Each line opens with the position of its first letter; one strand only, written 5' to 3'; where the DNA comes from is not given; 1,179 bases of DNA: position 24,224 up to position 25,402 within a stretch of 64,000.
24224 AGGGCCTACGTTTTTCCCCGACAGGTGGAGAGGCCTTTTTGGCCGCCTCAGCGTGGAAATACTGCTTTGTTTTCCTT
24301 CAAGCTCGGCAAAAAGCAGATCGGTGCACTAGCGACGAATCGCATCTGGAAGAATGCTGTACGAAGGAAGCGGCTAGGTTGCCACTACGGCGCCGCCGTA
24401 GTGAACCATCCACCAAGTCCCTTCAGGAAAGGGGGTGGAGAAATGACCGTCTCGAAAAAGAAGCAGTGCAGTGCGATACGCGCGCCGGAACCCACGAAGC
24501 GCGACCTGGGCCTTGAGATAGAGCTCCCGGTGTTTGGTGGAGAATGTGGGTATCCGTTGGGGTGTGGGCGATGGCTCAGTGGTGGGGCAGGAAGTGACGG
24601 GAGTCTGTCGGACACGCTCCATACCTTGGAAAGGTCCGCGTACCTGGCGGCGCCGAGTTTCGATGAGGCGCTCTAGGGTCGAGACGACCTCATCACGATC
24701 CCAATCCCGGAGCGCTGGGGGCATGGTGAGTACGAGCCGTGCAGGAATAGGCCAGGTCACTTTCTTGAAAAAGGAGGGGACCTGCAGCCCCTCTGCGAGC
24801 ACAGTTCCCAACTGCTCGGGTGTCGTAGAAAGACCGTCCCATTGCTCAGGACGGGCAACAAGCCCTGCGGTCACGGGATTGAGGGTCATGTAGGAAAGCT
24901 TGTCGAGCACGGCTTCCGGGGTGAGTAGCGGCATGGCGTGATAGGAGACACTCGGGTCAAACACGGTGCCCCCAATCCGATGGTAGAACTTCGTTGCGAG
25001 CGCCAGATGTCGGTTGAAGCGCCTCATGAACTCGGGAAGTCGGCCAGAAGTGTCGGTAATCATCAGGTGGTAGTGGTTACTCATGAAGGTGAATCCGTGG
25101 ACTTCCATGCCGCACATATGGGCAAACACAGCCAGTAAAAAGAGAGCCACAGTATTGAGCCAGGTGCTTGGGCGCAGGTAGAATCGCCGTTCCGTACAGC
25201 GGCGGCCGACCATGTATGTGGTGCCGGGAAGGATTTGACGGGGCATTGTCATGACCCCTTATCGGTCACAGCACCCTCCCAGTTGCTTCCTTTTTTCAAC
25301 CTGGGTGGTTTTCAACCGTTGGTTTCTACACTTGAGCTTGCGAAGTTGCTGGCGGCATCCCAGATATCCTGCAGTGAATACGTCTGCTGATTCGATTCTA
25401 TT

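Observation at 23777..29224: Dispersed 11-12 nt motif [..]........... clustered around a RAYT-like HUH transposase gene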

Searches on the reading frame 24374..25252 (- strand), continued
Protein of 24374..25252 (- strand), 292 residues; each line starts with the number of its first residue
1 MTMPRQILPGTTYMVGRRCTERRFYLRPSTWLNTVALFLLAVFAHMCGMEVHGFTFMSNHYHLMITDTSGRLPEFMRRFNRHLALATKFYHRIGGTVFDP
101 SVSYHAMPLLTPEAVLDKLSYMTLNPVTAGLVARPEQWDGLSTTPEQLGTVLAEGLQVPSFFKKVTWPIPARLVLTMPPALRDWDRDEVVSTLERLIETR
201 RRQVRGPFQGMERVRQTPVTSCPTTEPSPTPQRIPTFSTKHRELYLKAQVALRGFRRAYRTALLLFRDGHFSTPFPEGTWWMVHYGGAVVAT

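Call 70: search_protein_representatives(alignment_id=A1)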
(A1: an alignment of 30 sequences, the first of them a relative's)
Query: 30 sequences, 300 profile positions. Proteins with E-value up to 0.001 (for the whole library): 24043; up to 1e-10: 6502; up to 1e-30: 1777. The best 150 are listed.
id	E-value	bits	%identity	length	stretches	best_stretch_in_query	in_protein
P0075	3.6e-123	427.2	-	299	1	1-299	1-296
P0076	2.4e-116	404.8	-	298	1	1-299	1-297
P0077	3.5e-116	404.3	-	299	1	2-298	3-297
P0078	4.2e-113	394.1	-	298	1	1-299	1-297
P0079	7.0e-113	393.4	-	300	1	3-298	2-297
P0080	1.3e-112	392.6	-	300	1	1-299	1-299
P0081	2.2e-109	381.9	-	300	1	1-299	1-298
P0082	1.1e-108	379.6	-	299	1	1-298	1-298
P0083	2.7e-108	378.4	-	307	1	1-297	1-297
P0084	5.3e-108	377.4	-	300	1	1-298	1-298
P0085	5.7e-107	374.0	-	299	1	1-298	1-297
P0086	2.3e-106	372.0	-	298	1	1-297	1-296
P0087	3.0e-105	368.4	-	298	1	1-297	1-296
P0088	1.1e-104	366.5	-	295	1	1-297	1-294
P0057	1.4e-104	366.1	-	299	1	1-297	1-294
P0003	3.5e-102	358.3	-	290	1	3-297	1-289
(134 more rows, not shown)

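Call 71: search_protein_families(library=pfam, proteins=[L009:7294-9615:+, L009:7795-9849:-, L009:11754-12542:+, L009:11995-12642:-, L009:12878-15424:+, L009:12950-14176:-, L009:4440-5360:+, L009:3456-4349:-, L009:1170-2639:+, L009:15470-16465:-], max_evalue=0.0001)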
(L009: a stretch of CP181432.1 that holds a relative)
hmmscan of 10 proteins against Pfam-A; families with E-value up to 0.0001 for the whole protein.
L009:7294-9615:+ (773 aa): 1 family
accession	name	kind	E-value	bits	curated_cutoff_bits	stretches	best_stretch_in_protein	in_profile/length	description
PF00656.27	Peptidase_C14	-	5.2e-10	39.8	21.4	1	275-497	2-222/233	Caspase domain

L009:7795-9849:- (684 aa): 0 families

L009:11754-12542:+ (262 aa): 1 family
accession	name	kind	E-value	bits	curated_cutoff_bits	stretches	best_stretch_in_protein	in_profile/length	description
PF05721.19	PhyH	-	2.5e-11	44.7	22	1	33-233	1-203/213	Phytanoyl-CoA dioxygenase (PhyH)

L009:11995-12642:- (215 aa): 0 families

L009:12878-15424:+ (848 aa): 3 families
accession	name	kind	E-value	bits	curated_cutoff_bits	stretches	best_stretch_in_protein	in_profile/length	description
PF13460.12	NAD_binding_10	-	1.2e-37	130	27.2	1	646-832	1-183/184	NAD(P)H-binding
PF05368.20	NmrA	-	1e-07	32.3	27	1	641-743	4-102/298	NmrA-like family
PF01370.27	Epimerase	-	1.9e-05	24.6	20.9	1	643-754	2-121/240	NAD dependent epimerase/dehydratase family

L009:12950-14176:- (408 aa): 2 families
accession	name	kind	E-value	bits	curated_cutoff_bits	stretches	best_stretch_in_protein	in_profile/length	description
PF03211.19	Pectate_lyase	-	6.7e-53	179.7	25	1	210-386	8-188/202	Pectate lyase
PF13229.12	Beta_helix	-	1.2e-05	25.4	25.9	0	279-406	9-157/158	Right handed beta helix region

L009:4440-5360:+ (306 aa): 3 families
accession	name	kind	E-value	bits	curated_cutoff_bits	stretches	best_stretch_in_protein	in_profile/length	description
PF03466.25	LysR_substrate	-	2e-42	145.4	28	1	90-292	2-208/209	LysR substrate binding domain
PF00126.33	HTH_1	-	1.2e-22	80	26.6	1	6-65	1-60/60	Bacterial regulatory helix-turn-helix protein, lysR family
PF09339.16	HTH_IclR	-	9.7e-05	22.5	22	1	9-43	9-43/52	IclR helix-turn-helix domain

L009:3456-4349:- (297 aa): 5 families
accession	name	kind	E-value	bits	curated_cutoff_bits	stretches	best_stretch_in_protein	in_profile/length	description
PF13460.12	NAD_binding_10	-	1.6e-18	67.7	27.2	1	9-189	1-182/184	NAD(P)H-binding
PF05368.20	NmrA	-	1.4e-16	61.4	27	1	3-251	3-261/298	NmrA-like family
PF01370.27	Epimerase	-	3.1e-06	27.2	20.9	1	6-68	2-63/240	NAD dependent epimerase/dehydratase family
PF08659.16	KR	-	1.6e-05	25.4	22.6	1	6-65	4-72/180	KR domain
PF02254.24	TrkA_N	-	9.3e-05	23.2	23.8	0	11-77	6-71/116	TrkA-N domain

L009:1170-2639:+ (489 aa): 6 families
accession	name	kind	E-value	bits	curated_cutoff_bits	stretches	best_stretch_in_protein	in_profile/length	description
PF13304.12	AAA_21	-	8.3e-31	108.6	27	2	335-429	208-304/304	AAA domain, putative AbiEii toxin, Type IV TA system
PF13175.12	AAA_15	-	5.6e-18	66.1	32.1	2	55-100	1-48/374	AAA ATPase domain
PF02463.25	SMC_N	-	4.8e-10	39.7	40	1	55-103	1-53/220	RecF/RecN/SMC N terminal domain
PF13476.12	AAA_23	-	5.9e-08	34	27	1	58-97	1-41/201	AAA domain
PF11398.14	DUF2813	-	5.9e-07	29.6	21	1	56-98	3-45/372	Protein of unknown function (DUF2813)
PF13555.12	AAA_29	-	5.8e-05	23.2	27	0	68-97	15-44/61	P-loop containing region of AAA domain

L009:15470-16465:- (331 aa): 0 families

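Call 75: find_related_loci(query=A2, collection=metagenome_contigs, flank=6000)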
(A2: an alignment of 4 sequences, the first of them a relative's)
Query A2 (290 aa) in metagenome_contigs; peptide patterns used: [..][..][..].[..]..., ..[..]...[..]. (x = any residue, [..] = any of these).
246 stretches matched a pattern; 93 encode a relative of the query (tblastn E <= 1e-3); the best 80 are kept; 80 distinct loci.
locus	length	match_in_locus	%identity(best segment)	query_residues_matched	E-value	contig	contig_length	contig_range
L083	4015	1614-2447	41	16-290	8e-54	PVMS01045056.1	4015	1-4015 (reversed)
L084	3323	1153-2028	42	1-289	2e-52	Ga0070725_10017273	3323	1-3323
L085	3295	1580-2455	41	1-289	6e-52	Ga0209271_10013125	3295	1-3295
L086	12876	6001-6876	35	2-288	3e-46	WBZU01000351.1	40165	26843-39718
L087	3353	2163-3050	36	1-285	5e-45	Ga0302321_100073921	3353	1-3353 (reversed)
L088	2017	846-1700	33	2-280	2e-42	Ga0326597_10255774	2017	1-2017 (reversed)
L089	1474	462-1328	33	3-284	4e-43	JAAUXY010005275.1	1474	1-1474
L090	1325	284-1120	33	2-284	1e-42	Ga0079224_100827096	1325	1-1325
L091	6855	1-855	35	3-287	4e-41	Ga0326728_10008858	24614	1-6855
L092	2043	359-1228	35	2-289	9e-41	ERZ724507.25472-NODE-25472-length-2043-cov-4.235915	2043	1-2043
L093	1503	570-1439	35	2-289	2e-41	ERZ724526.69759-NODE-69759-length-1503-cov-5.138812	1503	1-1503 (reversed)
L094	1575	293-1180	36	2-286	7e-41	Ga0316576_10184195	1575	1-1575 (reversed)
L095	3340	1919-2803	34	1-288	1e-39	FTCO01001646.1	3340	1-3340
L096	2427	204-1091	34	2-286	6e-38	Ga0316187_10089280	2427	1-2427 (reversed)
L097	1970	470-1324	33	2-280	7e-38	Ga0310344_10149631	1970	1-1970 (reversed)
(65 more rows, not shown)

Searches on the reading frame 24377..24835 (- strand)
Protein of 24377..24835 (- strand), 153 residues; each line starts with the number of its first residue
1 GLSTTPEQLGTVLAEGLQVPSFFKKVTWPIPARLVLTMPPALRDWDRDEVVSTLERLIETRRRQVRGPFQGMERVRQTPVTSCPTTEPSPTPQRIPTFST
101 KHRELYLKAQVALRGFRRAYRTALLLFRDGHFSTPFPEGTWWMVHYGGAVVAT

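Call 90: predict_structure(alignment_id=A6)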
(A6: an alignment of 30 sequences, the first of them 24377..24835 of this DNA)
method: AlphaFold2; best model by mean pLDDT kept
length: 153 residues; sequences in the alignment: 30
mean_pLDDT: 78.3   pTM: 0.46
mean pLDDT of the five models: 78.3, 78.3, 74.6, 74.4, 73.0
residues with pLDDT >= 90: 34; 70-90: 74; 50-70: 41; < 50: 4
segments of 3 or more residues with pLDDT < 50: none
pLDDT, mean of each block of 10 residues (from residue 1): 76 75 66 83 93 90 65 65 67 57 85 92 90 89 81 82
secondary structure, 60 per line:
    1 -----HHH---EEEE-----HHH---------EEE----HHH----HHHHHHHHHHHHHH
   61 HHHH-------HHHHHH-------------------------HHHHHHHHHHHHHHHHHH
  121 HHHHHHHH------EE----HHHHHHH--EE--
elements in order: E12-15 E33-35 H47-64 H72-77 H103-128 H141-147

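Call 92: fold_search(model_id=the predicted structure, library=pdb)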
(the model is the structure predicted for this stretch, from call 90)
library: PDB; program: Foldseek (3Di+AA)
matches with E <= 10: 1; with E <= 0.001: 0
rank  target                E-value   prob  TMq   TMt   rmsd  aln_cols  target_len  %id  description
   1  8dzj_A                5.1e+00  0.02  0.16  0.07  15.6       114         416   15  Cryo-EM structure of Acidibacillus sulfuroxidans Cas12f in complex with sgRNA and target DNA (released 2023-07-12)
